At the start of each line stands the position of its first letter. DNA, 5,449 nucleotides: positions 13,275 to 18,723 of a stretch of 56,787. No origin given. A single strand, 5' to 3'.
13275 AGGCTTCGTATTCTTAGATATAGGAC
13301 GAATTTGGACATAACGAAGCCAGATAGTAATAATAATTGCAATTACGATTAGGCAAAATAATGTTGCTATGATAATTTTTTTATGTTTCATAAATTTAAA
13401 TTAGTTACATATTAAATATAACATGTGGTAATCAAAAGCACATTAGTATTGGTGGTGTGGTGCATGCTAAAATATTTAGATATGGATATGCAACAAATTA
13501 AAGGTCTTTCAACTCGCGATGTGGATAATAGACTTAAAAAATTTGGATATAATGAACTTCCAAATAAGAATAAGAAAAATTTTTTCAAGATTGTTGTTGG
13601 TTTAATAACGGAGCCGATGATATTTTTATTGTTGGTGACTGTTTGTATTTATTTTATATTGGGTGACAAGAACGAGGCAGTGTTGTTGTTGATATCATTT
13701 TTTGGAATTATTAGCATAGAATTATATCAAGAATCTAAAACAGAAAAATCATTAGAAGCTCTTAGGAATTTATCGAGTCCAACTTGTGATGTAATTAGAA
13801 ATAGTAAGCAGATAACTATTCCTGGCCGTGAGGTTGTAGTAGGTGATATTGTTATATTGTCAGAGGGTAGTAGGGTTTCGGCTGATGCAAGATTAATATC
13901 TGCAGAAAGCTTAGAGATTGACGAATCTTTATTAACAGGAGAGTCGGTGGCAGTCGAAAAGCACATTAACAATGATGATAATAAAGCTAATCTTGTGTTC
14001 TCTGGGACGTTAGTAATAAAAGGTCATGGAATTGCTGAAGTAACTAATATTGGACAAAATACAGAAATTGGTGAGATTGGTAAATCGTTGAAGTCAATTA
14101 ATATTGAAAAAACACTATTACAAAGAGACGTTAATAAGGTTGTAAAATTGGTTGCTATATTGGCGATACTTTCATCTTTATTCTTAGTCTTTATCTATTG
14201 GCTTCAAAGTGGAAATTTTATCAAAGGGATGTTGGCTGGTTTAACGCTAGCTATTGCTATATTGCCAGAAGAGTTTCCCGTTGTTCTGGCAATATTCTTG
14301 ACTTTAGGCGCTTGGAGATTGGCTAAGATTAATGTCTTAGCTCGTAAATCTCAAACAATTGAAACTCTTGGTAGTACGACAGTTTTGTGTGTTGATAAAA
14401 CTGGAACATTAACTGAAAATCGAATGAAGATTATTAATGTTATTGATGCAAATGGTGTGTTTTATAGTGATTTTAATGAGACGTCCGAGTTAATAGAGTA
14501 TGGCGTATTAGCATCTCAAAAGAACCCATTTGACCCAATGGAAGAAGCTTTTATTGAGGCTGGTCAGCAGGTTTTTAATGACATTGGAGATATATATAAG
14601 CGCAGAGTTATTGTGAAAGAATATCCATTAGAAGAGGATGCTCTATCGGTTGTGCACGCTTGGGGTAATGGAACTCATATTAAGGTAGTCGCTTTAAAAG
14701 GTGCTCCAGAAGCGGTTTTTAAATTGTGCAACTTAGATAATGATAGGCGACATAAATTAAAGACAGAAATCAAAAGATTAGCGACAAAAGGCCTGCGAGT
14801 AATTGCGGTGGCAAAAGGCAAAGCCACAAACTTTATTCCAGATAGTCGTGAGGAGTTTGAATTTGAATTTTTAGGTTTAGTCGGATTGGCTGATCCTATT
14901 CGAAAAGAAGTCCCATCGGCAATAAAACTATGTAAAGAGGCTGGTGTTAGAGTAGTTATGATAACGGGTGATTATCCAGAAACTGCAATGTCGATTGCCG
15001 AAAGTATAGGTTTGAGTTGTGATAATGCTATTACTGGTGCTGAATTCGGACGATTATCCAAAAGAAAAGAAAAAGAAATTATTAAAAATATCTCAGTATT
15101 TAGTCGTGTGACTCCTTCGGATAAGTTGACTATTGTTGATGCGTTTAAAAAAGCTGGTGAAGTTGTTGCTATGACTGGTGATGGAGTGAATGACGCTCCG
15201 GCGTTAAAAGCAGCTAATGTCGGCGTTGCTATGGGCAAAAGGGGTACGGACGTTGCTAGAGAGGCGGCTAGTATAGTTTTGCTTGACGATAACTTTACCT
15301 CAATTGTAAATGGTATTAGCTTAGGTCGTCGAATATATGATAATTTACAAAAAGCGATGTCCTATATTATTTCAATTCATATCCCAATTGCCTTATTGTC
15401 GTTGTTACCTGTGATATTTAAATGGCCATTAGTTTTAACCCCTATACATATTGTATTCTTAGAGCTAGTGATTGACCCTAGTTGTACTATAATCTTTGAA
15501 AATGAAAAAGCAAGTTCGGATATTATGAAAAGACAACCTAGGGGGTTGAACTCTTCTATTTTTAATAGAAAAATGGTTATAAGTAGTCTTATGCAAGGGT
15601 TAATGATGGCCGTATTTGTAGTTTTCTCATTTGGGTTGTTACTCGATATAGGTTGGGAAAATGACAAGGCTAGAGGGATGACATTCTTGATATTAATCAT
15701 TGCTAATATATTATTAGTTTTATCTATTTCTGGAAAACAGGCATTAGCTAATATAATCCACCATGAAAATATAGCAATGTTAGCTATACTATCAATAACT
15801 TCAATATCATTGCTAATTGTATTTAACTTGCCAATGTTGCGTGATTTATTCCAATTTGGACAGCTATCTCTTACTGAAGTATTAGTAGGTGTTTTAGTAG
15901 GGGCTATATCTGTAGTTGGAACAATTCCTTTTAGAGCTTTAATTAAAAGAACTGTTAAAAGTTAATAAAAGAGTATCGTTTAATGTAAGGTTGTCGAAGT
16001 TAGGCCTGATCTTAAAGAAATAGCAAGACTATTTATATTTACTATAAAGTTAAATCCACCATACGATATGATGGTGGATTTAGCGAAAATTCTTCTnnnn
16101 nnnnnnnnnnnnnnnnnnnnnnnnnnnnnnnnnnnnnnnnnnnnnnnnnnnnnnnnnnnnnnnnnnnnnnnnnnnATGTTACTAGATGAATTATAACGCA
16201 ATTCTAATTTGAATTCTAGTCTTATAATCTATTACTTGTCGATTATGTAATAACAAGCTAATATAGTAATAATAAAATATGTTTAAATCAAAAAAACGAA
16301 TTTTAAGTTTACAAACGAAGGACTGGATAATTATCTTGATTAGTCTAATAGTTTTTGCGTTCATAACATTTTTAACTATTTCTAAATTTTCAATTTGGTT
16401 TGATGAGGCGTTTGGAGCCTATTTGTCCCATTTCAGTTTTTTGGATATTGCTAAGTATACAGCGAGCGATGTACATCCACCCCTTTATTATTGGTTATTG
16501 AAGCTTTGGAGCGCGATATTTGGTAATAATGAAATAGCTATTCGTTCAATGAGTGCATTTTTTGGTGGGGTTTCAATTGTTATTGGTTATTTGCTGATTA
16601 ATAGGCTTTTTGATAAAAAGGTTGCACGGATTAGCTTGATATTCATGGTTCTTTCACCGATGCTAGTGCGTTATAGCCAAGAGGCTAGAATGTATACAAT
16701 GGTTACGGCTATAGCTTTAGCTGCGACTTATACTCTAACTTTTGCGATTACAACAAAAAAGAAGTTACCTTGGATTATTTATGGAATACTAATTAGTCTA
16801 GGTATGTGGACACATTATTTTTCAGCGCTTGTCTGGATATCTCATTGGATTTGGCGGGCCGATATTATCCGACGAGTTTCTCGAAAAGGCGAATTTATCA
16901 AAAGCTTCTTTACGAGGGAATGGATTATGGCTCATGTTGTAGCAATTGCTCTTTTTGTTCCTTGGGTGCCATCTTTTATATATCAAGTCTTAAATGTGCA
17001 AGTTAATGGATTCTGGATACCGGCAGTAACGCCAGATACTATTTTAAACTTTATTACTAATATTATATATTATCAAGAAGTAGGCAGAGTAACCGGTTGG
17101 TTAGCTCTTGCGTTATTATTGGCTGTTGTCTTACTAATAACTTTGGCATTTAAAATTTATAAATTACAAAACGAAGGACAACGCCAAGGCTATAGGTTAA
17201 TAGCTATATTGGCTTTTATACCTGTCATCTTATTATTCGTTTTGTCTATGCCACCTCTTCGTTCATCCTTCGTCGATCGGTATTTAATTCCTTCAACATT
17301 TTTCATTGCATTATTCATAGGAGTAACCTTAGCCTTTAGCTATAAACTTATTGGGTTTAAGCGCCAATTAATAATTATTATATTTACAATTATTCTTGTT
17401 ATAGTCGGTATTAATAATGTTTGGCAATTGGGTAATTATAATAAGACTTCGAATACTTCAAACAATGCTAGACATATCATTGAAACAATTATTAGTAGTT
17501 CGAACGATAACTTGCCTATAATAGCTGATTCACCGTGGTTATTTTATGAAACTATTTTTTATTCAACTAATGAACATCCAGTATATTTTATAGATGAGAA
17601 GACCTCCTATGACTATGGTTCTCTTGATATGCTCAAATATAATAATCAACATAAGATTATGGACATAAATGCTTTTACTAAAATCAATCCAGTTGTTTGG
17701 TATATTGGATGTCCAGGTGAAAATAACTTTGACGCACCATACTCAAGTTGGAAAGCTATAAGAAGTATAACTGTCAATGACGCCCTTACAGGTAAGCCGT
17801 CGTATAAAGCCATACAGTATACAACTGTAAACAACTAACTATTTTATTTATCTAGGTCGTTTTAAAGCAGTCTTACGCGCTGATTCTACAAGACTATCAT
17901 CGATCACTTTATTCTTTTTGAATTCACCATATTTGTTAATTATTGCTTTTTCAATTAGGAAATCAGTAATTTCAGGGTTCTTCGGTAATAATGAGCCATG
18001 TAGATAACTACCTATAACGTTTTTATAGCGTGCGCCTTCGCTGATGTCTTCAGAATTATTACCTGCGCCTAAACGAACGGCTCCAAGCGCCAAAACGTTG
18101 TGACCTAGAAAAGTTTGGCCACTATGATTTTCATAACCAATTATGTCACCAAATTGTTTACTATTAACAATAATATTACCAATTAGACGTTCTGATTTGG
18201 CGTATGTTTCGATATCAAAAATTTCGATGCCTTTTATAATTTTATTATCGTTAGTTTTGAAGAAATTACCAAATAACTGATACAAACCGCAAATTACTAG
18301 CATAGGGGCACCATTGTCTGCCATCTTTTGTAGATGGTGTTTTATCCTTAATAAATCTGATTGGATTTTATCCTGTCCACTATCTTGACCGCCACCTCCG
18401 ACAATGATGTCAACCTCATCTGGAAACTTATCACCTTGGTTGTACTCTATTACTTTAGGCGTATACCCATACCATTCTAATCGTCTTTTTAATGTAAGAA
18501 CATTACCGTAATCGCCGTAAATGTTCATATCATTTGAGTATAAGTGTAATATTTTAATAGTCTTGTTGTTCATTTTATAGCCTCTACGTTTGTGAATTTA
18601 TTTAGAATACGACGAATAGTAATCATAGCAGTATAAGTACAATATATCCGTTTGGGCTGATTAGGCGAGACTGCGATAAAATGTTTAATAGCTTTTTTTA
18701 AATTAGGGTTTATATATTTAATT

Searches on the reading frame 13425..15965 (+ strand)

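Call 56: search_protein_families(library=pfam, max_evalue=0.00001, proteins=[window:13425-15965:+])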
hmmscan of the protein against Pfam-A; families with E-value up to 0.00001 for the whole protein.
window:13425-15965:+ (846 aa): 4 families
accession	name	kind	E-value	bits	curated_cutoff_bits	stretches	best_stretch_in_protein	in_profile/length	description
PF00122.25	E1-E2_ATPase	-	9.2e-46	156.1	28.1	1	116-301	2-180/181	E1-E2 ATPase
PF00689.26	Cation_ATPase_C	-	4.3e-30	105.2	27.3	1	668-831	1-167/175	Cation transporting ATPase, C-terminus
PF00702.32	Hydrolase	-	8.3e-21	75.7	26.4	1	320-598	3-191/191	haloacid dehalogenase-like hydrolase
PF00690.31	Cation_ATPase_N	-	2.2e-10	40.5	20.4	1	25-75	18-68/69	Cation transporter/ATPase, N-terminus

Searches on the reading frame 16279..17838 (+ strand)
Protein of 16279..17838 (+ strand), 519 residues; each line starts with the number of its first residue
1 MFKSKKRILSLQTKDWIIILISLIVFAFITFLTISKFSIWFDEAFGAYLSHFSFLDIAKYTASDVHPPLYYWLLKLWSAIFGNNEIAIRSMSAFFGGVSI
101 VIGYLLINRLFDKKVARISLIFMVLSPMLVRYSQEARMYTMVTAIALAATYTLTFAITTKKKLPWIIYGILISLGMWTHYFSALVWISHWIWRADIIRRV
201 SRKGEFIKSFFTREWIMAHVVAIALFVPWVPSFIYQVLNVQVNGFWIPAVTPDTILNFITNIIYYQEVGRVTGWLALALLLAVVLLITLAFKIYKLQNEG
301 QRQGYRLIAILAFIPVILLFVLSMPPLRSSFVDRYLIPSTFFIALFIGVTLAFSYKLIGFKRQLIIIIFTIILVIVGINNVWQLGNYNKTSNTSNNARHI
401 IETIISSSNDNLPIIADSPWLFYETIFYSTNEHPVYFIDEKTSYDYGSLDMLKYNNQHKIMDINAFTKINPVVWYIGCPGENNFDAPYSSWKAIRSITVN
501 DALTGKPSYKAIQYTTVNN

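Call 56: search_protein_families(library=pfam, max_evalue=0.00001, proteins=[window:16279-17838:+])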
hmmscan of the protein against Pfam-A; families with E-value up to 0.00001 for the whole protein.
window:16279-17838:+ (519 aa): 1 family
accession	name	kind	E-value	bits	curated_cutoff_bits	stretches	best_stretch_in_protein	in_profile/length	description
PF13231.12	PMT_2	-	7.1e-19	69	26.1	1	66-230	2-158/160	Dolichyl-phosphate-mannose-protein mannosyltransferase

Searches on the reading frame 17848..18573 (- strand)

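Call 56: search_protein_families(library=pfam, max_evalue=0.00001, proteins=[window:17848-18573:-])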
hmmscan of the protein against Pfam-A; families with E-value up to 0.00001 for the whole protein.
window:17848-18573:- (241 aa): 1 family
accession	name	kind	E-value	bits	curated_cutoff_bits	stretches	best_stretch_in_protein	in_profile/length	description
PF07685.20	GATase_3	-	1.8e-34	119.5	27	1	7-199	1-195/196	CobB/CobQ-like glutamine amidotransferase domain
